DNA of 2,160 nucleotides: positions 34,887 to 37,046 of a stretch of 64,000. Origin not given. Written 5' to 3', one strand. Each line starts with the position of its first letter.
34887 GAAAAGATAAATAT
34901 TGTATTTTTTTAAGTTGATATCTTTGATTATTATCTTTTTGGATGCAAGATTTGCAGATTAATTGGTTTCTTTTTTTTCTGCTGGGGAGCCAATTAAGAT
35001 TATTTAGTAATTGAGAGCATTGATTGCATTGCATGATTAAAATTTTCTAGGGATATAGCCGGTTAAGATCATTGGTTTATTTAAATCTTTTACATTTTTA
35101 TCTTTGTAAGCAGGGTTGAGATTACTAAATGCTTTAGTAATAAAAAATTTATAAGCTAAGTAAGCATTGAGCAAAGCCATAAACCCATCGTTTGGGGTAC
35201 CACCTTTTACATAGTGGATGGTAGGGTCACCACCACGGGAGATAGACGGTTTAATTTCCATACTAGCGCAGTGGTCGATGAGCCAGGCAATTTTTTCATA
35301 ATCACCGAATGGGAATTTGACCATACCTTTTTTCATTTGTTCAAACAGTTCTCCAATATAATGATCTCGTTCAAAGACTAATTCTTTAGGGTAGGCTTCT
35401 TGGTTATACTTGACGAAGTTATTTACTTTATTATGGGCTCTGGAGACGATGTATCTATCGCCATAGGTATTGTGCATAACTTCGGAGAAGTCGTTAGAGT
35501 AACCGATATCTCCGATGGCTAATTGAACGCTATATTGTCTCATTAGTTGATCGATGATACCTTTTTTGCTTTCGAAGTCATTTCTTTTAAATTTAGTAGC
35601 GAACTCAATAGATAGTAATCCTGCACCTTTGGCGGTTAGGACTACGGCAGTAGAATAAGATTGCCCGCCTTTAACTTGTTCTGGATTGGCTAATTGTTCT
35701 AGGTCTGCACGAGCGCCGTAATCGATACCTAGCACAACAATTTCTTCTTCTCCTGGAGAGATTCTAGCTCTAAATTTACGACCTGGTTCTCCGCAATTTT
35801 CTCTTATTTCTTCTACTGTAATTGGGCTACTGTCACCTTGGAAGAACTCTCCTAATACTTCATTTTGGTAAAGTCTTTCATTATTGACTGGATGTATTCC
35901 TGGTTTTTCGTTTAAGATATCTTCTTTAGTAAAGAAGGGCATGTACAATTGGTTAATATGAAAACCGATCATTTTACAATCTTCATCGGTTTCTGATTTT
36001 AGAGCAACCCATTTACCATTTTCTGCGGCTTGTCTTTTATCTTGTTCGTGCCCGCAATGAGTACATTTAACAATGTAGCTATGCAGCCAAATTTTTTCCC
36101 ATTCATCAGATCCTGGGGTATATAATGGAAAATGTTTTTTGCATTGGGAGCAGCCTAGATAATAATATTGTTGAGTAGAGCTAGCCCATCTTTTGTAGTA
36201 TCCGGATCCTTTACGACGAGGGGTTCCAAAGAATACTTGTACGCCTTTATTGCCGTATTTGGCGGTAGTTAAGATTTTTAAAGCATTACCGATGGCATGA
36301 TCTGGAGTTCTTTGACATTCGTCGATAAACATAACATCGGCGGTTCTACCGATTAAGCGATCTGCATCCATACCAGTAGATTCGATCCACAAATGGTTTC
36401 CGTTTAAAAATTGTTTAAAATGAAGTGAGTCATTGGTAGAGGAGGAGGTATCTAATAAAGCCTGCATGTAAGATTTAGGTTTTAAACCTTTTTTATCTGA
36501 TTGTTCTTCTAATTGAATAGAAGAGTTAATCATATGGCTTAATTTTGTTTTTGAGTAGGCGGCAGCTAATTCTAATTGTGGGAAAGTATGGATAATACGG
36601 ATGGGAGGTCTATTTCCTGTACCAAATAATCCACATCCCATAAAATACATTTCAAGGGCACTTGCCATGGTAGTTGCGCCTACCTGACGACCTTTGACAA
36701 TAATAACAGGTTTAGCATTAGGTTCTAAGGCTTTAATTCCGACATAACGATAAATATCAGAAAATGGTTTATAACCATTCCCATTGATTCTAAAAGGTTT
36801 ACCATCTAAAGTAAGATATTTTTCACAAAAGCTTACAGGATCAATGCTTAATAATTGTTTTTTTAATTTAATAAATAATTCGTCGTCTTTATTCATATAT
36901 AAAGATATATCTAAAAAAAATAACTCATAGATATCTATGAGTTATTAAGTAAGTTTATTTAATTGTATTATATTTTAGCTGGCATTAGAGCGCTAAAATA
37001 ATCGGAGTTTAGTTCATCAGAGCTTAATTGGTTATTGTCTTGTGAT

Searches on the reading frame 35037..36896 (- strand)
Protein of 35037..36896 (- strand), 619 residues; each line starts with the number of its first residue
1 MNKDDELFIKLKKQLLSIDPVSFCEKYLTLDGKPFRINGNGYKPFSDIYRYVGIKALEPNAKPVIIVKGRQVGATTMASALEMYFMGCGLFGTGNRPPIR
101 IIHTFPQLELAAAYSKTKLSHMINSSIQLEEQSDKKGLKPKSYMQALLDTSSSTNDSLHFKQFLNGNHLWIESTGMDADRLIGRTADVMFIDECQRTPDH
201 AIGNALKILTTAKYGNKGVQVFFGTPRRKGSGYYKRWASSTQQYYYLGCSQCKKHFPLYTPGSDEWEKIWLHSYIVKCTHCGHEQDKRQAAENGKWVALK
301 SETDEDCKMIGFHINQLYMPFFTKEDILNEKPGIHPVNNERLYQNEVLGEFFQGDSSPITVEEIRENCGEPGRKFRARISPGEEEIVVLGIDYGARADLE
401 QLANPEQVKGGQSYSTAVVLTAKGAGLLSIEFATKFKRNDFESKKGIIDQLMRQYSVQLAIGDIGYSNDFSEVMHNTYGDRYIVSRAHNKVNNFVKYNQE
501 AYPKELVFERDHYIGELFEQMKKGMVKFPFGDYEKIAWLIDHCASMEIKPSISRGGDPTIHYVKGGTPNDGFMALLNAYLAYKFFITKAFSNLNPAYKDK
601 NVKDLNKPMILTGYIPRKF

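Call 6: search_protein_families(library=pfam, proteins=[window:35037-36896:-], max_evalue=0.001)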
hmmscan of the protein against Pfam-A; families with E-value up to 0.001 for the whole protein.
window:35037-36896:- (619 aa): 2 families
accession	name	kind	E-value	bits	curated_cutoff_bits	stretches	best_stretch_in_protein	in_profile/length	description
PF05876.18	GpA_ATPase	-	1e-16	61.8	25.6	1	59-296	25-247/247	Phage terminase large subunit gpA, ATPase domain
PF03237.21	Terminase_6N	-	5e-05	23.5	22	1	65-243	1-152/215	Terminase large subunit, T4likevirus-type, N-terminal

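Call 77: search_dna_similar(query=window:35037-36896:-, collection=phages, mode=protein, max_rows=15)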
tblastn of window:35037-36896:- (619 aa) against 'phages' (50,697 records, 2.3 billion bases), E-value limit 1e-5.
Records with a match: 89; places in all: 91; records where one place covers at least 80% of the query: 37.
Best place of each record, by identity: <60% 89.
By first word of the organism name: Bacillus 53; Bacteriophage 15; Roseobacter 7; Vibrio 3; Fusobacterium 3; Staphylococcus 2; Caulobacter 2; Pectobacterium 1; Geobacillus 1; Rossellomorea 1; and 1 more.
By host as written in the record: Bacillus subtilis 13; Bacillus pumilus BL8 11; Bacillus pumilus BL-8 6; Bacillus subtilis BEST7003 6; - 4; Helicobacter bizzozeronii 4; Helicobacter salomonis 4; Bacillus pumilus 3; and 31 more.
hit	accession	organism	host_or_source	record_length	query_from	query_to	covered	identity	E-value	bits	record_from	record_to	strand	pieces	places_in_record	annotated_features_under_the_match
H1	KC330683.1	Bacillus phage Finn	Bacillus pumilus BL8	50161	9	575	92%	25.8%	7e-31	135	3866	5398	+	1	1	terminase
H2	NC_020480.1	Bacillus phage Finn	Bacillus pumilus BL8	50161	9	575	92%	25.8%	7e-31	135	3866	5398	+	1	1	terminase large subunit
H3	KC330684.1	Bacillus phage Andromeda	Bacillus pumilus BL8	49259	9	575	92%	25.7%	4e-30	133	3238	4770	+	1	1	hypothetical protein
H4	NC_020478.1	Bacillus phage Andromeda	Bacillus pumilus BL8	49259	9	575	92%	25.7%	4e-30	133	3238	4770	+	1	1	terminase large subunit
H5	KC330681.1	Bacillus phage Gemini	Bacillus pumilus BL8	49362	9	575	92%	25.7%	4e-30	133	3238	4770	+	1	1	terminase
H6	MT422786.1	Bacillus phage Novomoskovsk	Bacillus pumilus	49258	9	575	92%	25.7%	2e-30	134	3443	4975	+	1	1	terminase large subunit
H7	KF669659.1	Bacillus phage Riggi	Bacillus pumilus BL-8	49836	9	575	92%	25.5%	5e-29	129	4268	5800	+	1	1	terminase large subunit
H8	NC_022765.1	Bacillus phage Riggi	Bacillus pumilus BL-8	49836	9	575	92%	25.5%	5e-29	129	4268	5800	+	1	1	terminase large subunit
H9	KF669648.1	Bacillus phage Blastoid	Bacillus pumilus BL-8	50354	9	575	92%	25.4%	9e-30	131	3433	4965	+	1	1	terminase large subunit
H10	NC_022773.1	Bacillus phage Blastoid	Bacillus pumilus BL-8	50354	9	575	92%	25.4%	9e-30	131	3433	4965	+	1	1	terminase large subunit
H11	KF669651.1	Bacillus phage Glittering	Bacillus pumilus BL-8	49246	9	575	92%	25.4%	4e-29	130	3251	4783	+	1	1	terminase large subunit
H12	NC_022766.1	Bacillus phage Glittering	Bacillus pumilus BL-8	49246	9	575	92%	25.4%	4e-29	130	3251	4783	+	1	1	terminase large subunit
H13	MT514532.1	Bacillus phage Bolokhovo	Bacillus pumilus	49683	9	575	92%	25.4%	4e-29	129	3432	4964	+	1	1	terminase large subunit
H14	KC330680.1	Bacillus phage Eoghan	Bacillus pumilus BL8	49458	9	575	92%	25.3%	6e-30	132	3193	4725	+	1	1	terminase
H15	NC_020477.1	Bacillus phage Eoghan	Bacillus pumilus BL8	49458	9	575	92%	25.3%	6e-30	132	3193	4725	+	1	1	terminase large subunit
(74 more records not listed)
